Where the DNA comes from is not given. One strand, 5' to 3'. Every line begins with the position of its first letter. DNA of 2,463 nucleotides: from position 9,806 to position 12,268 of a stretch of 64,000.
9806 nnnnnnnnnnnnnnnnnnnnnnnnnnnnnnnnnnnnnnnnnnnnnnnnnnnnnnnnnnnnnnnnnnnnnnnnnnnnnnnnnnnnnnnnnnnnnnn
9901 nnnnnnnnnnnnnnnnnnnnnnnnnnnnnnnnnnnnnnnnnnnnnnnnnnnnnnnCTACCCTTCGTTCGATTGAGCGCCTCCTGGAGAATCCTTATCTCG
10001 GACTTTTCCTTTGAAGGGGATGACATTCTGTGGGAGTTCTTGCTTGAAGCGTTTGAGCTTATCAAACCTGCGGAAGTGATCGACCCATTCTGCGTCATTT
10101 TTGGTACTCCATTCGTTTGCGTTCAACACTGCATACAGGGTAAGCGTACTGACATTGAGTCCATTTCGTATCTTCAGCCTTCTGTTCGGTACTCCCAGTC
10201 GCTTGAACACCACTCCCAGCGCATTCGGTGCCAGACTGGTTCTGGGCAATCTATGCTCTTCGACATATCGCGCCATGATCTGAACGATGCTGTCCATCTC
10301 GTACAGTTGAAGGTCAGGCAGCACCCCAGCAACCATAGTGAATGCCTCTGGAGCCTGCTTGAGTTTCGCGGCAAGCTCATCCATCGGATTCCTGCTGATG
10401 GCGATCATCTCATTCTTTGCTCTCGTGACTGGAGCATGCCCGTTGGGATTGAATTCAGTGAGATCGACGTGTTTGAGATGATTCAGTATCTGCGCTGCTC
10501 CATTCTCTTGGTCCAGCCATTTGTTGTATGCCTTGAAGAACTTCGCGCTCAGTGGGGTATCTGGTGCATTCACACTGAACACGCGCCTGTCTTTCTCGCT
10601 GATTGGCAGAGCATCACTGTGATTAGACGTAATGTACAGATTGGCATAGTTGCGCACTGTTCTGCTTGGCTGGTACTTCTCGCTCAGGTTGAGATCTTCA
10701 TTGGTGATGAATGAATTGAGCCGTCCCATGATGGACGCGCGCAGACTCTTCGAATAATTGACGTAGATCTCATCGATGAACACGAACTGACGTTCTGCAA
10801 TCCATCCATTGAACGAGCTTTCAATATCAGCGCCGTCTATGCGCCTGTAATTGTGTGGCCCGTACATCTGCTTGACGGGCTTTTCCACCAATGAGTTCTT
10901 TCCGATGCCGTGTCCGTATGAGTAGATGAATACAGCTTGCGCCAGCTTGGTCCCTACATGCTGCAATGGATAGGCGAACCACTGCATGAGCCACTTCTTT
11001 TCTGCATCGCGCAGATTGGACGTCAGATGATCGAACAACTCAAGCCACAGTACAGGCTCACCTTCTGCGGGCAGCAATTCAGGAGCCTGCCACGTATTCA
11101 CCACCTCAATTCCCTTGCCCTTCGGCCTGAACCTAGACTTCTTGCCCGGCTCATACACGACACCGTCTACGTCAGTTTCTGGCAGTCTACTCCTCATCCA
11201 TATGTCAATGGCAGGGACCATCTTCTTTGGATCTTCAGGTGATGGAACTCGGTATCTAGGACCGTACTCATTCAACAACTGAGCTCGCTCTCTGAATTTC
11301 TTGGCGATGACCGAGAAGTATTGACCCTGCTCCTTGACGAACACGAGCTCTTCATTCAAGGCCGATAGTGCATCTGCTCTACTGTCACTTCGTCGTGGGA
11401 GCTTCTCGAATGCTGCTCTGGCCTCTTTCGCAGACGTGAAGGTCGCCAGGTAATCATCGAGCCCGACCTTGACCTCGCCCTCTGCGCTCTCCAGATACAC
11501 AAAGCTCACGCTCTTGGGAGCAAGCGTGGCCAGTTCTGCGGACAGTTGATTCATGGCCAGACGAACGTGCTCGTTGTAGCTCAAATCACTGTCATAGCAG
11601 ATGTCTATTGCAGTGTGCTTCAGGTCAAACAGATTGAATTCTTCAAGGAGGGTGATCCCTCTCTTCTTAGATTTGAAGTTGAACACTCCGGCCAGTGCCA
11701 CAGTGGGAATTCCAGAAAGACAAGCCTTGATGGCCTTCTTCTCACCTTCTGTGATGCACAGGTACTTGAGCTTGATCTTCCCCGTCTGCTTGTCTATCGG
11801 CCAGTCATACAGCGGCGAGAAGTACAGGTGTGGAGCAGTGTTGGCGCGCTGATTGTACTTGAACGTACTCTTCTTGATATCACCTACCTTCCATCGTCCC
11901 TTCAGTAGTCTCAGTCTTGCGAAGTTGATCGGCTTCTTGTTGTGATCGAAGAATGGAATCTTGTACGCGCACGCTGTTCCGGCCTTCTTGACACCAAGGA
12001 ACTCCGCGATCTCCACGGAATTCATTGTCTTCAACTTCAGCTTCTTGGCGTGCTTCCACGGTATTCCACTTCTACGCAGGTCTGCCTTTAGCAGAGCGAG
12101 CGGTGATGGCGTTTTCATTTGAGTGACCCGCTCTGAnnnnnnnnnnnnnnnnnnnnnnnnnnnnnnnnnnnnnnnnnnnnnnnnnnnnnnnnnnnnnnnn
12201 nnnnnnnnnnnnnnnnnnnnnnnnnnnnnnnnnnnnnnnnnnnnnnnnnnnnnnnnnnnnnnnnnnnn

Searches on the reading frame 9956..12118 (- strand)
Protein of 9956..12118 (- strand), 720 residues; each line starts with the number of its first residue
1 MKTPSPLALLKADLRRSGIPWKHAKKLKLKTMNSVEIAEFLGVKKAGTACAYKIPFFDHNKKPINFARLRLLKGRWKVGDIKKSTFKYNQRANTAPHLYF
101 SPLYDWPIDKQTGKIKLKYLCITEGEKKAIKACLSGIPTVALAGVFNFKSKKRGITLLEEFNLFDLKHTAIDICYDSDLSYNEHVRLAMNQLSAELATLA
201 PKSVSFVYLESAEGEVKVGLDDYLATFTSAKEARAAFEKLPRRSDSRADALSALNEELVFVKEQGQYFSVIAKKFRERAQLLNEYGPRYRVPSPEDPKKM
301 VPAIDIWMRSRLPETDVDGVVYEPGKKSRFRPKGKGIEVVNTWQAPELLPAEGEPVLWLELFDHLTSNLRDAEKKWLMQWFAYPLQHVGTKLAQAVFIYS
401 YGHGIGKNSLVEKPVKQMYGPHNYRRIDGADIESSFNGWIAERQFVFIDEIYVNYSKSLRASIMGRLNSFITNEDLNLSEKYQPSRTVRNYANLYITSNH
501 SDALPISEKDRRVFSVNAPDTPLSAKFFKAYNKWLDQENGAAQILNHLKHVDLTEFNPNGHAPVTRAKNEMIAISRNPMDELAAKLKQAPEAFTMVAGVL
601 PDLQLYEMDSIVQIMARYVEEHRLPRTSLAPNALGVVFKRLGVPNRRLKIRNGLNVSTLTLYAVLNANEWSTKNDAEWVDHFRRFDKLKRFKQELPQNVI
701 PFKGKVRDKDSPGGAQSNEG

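Call 7: search_protein_families(library=phrogs, proteins=[window:9956-12118:-], max_evalue=0.01)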
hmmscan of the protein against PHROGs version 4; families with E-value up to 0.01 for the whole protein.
window:9956-12118:- (720 aa): 7 families
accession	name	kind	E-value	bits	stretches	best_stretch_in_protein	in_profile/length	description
phrog_1156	-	DNA, RNA and nucleotide metabolism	1.3e-26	94.4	1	235-643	408-805/855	DNA primase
phrog_4762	-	unknown function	8.3e-19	68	1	359-521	472-628/822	-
phrog_1829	-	DNA, RNA and nucleotide metabolism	4.5e-12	45.9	1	354-553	467-659/772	DNA primase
phrog_24712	-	unknown function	1.8e-11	43.7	1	372-516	452-592/801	-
phrog_9765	-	DNA, RNA and nucleotide metabolism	7.8e-10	38.3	1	371-516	604-745/939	DNA primase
phrog_2249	-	DNA, RNA and nucleotide metabolism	1.6e-09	38.1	1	264-466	406-610/802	DNA primase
phrog_16213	-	DNA, RNA and nucleotide metabolism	0.0076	15.5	0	170-247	129-210/732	DNA primase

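Call 8: search_protein_families(library=pfam, proteins=[window:9956-12118:-], max_evalue=0.01)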
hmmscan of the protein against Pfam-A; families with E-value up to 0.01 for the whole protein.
window:9956-12118:- (720 aa): 2 families
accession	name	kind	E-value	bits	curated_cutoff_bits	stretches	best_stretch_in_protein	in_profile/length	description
PF19263.5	DUF5906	-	1e-17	65.3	27.6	1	402-512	5-114/114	Family of unknown function (DUF5906)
PF12965.13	DUF3854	-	3e-11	43.8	23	1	120-226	13-125/130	Domain of unknown function (DUF3854)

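Call 25: find_related_loci(query=window:9956-12118:-, collection=viral_contigs, flank=6000)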
Query window:9956-12118:- (720 aa) in viral_contigs; peptide patterns used: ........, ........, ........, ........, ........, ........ (x = any residue, [..] = any of these).
3 stretches matched a pattern; 2 encode a relative of the query (tblastn E <= 1e-3); 2 distinct loci.
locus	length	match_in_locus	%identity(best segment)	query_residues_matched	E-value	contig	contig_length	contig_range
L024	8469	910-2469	28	57-589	1e-45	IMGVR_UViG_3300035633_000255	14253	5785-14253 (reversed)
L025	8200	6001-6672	28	11-229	2e-14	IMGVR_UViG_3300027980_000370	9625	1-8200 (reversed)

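Call 42: find_homologous_proteins(query=window:9956-12118:-, max_evalue=0.00001)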
Query window:9956-12118:- (720 aa): 32 proteins with E <= 0.00001 among 8000 candidates.
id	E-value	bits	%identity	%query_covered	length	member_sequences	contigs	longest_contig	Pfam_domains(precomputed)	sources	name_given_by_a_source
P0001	0.0e+0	1653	100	100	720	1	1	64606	PF19263.6,PF12965.14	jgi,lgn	-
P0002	0.0e+0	1425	85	100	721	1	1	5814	PF19263.6,PF12965.14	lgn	-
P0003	3.7e-188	645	46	94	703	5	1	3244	PF19263.6,PF12965.14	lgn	-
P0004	9.4e-188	644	44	98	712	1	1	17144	PF19263.6,PF12965.14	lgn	-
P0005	2.3e-186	639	44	94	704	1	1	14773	PF19263.6,PF12965.14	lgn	-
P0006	2.9e-186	639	44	99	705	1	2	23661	PF19263.6,PF12965.14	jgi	jgi:hypothetical protein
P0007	2.3e-185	636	45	95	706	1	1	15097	PF19263.6,PF12965.14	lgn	-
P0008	2.9e-185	635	44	98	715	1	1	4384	PF19263.6,PF12965.14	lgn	-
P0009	7.4e-185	634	45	91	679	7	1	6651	PF19263.6,PF12965.14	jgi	jgi:hypothetical protein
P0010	8.3e-183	627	44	96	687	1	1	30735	PF19263.6,PF12965.14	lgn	-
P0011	1.5e-182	626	44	97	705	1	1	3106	PF19263.6,PF12965.14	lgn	-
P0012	9.1e-181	621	44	98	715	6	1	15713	PF19263.6,PF12965.14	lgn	-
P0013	1.2e-176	607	43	95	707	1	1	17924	PF19263.6,PF12965.14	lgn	-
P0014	3.3e-175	602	42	95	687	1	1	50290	PF19263.6,PF12965.14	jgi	jgi:hypothetical protein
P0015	6.4e-173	595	42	94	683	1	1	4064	PF19263.6,PF12965.14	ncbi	-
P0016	4.3e-172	592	42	94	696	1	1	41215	PF19263.6,PF12965.14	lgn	-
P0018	1.2e-170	587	41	94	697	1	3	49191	PF19263.6,PF12965.14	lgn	-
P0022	2.7e-162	560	42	94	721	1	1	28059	PF19263.6,PF12965.14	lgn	-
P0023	1.0e-148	515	37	95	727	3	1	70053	PF19263.6,PF12965.14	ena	-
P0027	5.9e-70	254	32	78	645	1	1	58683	PF19263.6,PF05272.18,PF12965.14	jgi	jgi:hypothetical protein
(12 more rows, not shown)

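Call 43: find_encoding_contigs(protein=P0002, flank=6000, max_places=2)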
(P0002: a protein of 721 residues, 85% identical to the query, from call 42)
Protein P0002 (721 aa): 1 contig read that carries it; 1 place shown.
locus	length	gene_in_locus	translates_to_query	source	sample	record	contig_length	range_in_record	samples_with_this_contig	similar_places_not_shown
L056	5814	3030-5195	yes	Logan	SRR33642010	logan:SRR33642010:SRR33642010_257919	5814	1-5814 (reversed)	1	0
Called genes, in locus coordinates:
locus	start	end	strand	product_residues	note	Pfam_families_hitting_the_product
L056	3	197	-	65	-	?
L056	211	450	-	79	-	-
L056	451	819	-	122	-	-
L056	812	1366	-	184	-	-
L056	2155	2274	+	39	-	-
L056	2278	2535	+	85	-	-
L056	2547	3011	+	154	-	-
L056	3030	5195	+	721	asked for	PF12965:DUF3854, PF19263:DUF5906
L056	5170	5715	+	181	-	PF05050:Methyltransf_21 (weak)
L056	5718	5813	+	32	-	?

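Call 44: find_encoding_contigs(protein=P0014, flank=6000, max_places=2)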
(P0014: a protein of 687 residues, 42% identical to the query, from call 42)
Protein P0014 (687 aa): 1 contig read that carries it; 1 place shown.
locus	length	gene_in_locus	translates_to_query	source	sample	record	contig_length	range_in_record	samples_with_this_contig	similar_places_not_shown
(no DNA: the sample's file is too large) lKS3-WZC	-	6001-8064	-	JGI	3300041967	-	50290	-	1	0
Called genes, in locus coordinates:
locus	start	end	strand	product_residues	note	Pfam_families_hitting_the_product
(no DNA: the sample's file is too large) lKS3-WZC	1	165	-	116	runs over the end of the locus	-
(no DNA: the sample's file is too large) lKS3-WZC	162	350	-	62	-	-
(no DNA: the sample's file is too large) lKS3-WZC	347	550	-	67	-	-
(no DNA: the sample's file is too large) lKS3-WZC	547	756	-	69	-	PF21825:Sequestin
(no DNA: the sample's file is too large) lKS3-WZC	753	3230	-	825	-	PF21919:P23-45_portal_barrel (faint), PF06074:Portal_Mu, PF04233:Phage_Mu_F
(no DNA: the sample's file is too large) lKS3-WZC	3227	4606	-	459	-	-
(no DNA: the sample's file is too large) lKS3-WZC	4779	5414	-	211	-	PF20901:Sf6_terminase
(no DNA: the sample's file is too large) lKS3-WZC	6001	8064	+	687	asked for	PF12965:DUF3854, PF19263:DUF5906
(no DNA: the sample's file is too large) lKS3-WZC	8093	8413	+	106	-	-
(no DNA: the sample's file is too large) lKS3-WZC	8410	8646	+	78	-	-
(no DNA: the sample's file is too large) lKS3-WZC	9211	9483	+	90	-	-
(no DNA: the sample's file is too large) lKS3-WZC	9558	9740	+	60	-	-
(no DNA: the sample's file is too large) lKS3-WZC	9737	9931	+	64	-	-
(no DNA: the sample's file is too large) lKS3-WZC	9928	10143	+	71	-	-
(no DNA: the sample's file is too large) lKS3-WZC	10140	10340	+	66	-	-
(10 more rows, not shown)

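Call 45: find_encoding_contigs(protein=P0023, flank=6000, max_places=2)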
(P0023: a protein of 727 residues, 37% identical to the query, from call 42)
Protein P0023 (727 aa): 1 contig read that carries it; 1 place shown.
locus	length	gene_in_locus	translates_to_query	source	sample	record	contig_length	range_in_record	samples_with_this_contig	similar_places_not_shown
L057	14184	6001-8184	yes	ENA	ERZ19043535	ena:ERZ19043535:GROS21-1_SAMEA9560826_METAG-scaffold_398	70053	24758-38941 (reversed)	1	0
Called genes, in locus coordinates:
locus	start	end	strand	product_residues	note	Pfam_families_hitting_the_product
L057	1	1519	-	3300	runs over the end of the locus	-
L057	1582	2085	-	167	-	PF18143:HAD_SAK_2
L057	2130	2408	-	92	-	-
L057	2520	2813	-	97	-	-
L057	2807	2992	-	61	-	-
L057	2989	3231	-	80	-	PF21825:Sequestin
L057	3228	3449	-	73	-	-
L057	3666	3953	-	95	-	-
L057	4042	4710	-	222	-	-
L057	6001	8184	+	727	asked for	PF12965:DUF3854, PF19263:DUF5906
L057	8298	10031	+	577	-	-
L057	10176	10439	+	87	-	-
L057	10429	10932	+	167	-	-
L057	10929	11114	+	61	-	-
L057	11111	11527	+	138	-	-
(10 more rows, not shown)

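Call 48: find_encoding_contigs(protein=P0016, flank=5000, max_places=1)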
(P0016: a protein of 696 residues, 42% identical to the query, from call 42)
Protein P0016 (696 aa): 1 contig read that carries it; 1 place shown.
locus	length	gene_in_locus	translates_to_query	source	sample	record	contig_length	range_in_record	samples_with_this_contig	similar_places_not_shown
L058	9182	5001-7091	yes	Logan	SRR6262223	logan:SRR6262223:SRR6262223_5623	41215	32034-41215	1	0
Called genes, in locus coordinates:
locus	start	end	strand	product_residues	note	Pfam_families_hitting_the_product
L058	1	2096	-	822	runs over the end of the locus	PF06074:Portal_Mu, PF04233:Phage_Mu_F (weak)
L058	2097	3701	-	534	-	-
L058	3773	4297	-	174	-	PF20901:Sf6_terminase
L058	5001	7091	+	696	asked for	PF12965:DUF3854, PF19263:DUF5906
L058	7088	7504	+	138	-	PF00196:GerE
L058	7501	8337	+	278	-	PF01555:N6_N4_Mtase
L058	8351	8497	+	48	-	-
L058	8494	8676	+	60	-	-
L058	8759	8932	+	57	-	-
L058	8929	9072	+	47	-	-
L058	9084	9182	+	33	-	?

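Call 49: find_encoding_contigs(protein=P0018, flank=5000, max_places=1)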
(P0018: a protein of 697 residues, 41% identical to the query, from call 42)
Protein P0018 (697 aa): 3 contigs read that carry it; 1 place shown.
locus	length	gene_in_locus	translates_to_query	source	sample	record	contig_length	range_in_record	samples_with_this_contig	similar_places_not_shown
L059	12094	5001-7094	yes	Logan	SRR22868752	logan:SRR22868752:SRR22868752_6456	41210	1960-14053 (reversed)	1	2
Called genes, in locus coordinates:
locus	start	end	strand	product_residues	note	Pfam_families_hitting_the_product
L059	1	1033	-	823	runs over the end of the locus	PF06074:Portal_Mu, PF04233:Phage_Mu_F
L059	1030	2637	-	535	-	-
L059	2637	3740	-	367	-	-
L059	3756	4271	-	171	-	PF20901:Sf6_terminase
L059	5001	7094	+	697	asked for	PF12965:DUF3854, PF19263:DUF5906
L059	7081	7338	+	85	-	-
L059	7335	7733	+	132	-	PF00196:GerE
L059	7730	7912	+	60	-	-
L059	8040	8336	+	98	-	-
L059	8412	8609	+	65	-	-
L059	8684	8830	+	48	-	-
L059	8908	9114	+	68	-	-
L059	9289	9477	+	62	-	-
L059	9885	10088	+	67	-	-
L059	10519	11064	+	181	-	-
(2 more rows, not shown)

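Call 50: find_encoding_contigs(protein=P0010, flank=5000, max_places=1)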
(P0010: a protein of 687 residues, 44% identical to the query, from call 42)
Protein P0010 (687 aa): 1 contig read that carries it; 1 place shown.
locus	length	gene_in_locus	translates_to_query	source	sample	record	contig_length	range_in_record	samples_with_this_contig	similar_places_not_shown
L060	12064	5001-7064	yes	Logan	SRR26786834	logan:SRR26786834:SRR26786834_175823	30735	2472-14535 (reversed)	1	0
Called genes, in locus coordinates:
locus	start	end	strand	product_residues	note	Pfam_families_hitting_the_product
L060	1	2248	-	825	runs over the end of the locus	PF06074:Portal_Mu, PF04233:Phage_Mu_F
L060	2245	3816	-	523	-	-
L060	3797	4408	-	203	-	PF20901:Sf6_terminase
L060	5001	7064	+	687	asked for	PF12965:DUF3854, PF19263:DUF5906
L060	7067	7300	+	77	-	-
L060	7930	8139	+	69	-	-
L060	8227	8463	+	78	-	-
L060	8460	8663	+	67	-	-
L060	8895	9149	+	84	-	-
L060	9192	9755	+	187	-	-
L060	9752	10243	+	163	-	PF19474:DUF6011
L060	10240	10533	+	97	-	-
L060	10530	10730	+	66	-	-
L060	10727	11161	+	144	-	-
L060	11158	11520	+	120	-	-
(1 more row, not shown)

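Call 51: find_encoding_contigs(protein=P0027, flank=5000, max_places=1)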
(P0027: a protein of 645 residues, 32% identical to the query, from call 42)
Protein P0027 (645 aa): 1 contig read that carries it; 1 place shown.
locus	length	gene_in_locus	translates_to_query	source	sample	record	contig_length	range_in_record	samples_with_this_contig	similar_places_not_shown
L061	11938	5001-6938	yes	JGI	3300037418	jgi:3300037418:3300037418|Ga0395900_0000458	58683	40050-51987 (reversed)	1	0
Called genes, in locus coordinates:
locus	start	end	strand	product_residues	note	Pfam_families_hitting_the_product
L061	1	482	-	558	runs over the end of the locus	PF04233:Phage_Mu_F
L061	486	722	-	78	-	-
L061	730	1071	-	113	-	-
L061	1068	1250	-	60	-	-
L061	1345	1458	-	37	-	-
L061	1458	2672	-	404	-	PF04466:Terminase_3 (faint), PF03237:Terminase_6N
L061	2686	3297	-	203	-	PF20901:Sf6_terminase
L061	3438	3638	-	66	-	-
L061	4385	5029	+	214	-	-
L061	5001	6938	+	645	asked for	PF12965:DUF3854, PF05272:VapE-like_dom, PF19263:DUF5906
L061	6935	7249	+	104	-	PF00226:DnaJ (weak)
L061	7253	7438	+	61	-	-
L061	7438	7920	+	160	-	-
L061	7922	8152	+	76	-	-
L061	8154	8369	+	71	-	-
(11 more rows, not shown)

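Call 58: find_related_loci(query=A5, collection=metagenome_contigs, flank=3500)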
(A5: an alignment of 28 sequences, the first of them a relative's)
Query A5 (720 aa) in metagenome_contigs; peptide patterns used: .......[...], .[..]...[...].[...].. (x = any residue, [..] = any of these).
600 stretches matched a pattern (row limit reached: there are more); 411 encode a relative of the query (tblastn E <= 1e-3); the best 80 are kept; 80 distinct loci.
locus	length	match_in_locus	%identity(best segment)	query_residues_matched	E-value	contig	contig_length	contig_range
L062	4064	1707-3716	42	8-683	0e+0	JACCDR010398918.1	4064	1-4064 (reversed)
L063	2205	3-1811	46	87-687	0e+0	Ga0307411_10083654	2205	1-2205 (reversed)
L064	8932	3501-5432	35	16-685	6e-119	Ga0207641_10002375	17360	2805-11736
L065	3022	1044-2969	34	11-640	7e-110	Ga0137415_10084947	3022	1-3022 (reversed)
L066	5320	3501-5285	36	9-599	2e-97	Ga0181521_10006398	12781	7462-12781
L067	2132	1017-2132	40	9-382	4e-85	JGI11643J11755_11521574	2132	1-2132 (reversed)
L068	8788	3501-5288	32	3-613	5e-79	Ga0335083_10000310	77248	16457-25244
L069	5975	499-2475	32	1-676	1e-77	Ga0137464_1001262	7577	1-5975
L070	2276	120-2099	30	4-677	1e-75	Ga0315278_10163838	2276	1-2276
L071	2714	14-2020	31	8-685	2e-74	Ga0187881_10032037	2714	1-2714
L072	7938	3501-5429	31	14-669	1e-73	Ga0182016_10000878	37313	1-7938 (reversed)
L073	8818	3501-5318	32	5-614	2e-71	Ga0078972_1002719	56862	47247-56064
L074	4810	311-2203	29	2-651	5e-71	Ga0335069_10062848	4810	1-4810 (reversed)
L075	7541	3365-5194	28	13-672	8e-71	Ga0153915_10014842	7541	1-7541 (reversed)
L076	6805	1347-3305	29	9-677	7e-71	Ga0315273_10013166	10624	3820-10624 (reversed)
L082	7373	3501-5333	31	14-643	5e-68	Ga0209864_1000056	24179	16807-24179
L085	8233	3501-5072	31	49-598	4e-67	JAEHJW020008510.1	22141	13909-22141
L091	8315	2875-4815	29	8-684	1e-64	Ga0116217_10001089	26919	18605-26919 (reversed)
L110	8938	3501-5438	28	14-671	7e-58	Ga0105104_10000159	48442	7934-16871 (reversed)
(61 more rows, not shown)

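Call 59: search_solved_structures(query=A5, max_evalue=1)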
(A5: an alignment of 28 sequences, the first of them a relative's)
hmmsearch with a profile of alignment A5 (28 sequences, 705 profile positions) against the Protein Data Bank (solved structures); distinct sequences matched with E-value up to 1: 3.
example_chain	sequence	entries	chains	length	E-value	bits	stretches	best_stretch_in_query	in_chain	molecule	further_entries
6k9e_A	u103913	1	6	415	1.3e-30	109.6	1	323-620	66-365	Primase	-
6k9c_A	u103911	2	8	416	1.3e-30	109.6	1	323-620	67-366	Primase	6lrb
1nho_A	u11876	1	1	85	0.55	11.6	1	112-161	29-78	Probable Thioredoxin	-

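Call 63: search_protein_families(library=pfam, proteins=[L062:402-1130:-, L064:2176-2709:-, L064:1641-2192:-, L068:1180-1842:+, L068:1859-2272:+, L082:2575-3084:-, L085:1770-3068:-, L091:444-1331:+, L110:2200-2769:-, L073:2066-2689:-], max_evalue=0.01)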
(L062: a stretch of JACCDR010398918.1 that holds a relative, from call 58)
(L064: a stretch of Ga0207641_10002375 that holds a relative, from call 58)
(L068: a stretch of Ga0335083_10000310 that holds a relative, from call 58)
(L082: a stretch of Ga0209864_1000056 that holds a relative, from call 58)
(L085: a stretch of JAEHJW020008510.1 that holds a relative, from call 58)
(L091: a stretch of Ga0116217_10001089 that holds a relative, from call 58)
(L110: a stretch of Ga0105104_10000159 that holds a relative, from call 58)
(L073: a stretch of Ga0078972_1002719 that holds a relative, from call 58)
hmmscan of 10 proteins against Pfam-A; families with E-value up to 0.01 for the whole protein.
L062:402-1130:- (242 aa): 1 family
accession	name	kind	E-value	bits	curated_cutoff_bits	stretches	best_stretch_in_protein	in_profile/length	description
PF20901.3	Sf6_terminase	-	8.2e-18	64.9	27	1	89-213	4-104/106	Bacteriophage Sf6, terminase small subunit-like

L064:2176-2709:- (177 aa): 0 families

L064:1641-2192:- (183 aa): 0 families

L068:1180-1842:+ (220 aa): 0 families

L068:1859-2272:+ (137 aa): 0 families

L082:2575-3084:- (169 aa): 0 families

L085:1770-3068:- (432 aa): 2 families
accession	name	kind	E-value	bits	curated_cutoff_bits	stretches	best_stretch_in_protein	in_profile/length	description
PF14386.11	DUF4417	-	8.4e-28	97.5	28.9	1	262-399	34-169/183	Domain of unknown function (DUF4417)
PF02195.25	ParB_N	-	4.1e-05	24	26.3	1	50-132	4-90/95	ParB N-terminal domain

L091:444-1331:+ (295 aa): 3 families
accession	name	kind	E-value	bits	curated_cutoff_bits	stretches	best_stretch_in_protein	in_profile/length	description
PF03400.19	DDE_Tnp_IS1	-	2.3e-06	28.4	24.1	1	196-235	85-124/131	IS1 transposase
PF13610.12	DDE_Tnp_IS240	-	0.0011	19.6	27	1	92-151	19-79/139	DDE domain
PF13683.12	rve_3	-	0.0054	16.9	26.5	1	198-249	17-63/67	Integrase core domain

L110:2200-2769:- (189 aa): 1 family
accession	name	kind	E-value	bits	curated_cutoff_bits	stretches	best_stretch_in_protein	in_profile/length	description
PF03592.21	Terminase_2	-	1.5e-07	32.6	26.1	1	52-177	6-122/141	Terminase small subunit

L073:2066-2689:- (207 aa): 1 family
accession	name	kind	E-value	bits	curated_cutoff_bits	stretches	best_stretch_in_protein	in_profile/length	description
PF03592.21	Terminase_2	-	1e-20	75.2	26.1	1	28-181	7-135/141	Terminase small subunit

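Call 76: find_encoding_contigs(protein=P0004, flank=2500, max_places=1)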
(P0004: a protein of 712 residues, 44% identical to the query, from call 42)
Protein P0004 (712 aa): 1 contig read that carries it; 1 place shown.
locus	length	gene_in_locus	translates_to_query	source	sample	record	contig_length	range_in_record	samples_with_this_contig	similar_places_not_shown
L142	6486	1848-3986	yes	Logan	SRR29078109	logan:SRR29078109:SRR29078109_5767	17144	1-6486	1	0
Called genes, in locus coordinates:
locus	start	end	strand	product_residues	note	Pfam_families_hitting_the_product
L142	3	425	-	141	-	?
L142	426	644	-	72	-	-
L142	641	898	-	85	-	-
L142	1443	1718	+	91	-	-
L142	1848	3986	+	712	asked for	PF12965:DUF3854, PF19263:DUF5906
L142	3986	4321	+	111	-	-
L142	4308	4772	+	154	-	-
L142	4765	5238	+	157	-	-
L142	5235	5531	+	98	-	-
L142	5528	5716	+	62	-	-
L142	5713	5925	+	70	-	-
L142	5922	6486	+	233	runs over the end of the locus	-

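Call 77: find_encoding_contigs(protein=P0006, flank=2500, max_places=1)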
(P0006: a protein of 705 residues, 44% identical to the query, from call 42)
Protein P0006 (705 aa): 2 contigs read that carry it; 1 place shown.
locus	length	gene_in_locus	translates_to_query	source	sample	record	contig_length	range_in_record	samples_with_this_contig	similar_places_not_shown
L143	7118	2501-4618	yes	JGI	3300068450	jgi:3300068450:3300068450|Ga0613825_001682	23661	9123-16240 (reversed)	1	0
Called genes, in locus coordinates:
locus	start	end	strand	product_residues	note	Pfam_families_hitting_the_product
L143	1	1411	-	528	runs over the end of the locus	-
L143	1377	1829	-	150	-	PF20901:Sf6_terminase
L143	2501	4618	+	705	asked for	PF12965:DUF3854, PF19263:DUF5906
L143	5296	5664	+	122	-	-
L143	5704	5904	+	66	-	-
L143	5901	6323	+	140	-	-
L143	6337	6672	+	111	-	-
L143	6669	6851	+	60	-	-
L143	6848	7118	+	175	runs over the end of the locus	-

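Call 78: find_encoding_contigs(protein=P0013, flank=2500, max_places=1)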
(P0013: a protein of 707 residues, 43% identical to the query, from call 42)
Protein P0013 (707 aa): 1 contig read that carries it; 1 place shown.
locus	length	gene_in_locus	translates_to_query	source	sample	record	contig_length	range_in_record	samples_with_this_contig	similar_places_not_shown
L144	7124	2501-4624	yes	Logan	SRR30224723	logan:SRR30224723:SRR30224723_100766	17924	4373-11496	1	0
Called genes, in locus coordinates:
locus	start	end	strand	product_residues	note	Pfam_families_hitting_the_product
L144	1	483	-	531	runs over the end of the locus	-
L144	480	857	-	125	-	-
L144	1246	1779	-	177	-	PF20901:Sf6_terminase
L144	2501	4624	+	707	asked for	PF12965:DUF3854, PF19263:DUF5906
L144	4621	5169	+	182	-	-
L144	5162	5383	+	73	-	-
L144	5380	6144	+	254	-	PF01555:N6_N4_Mtase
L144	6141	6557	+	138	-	PF00196:GerE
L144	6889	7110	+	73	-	-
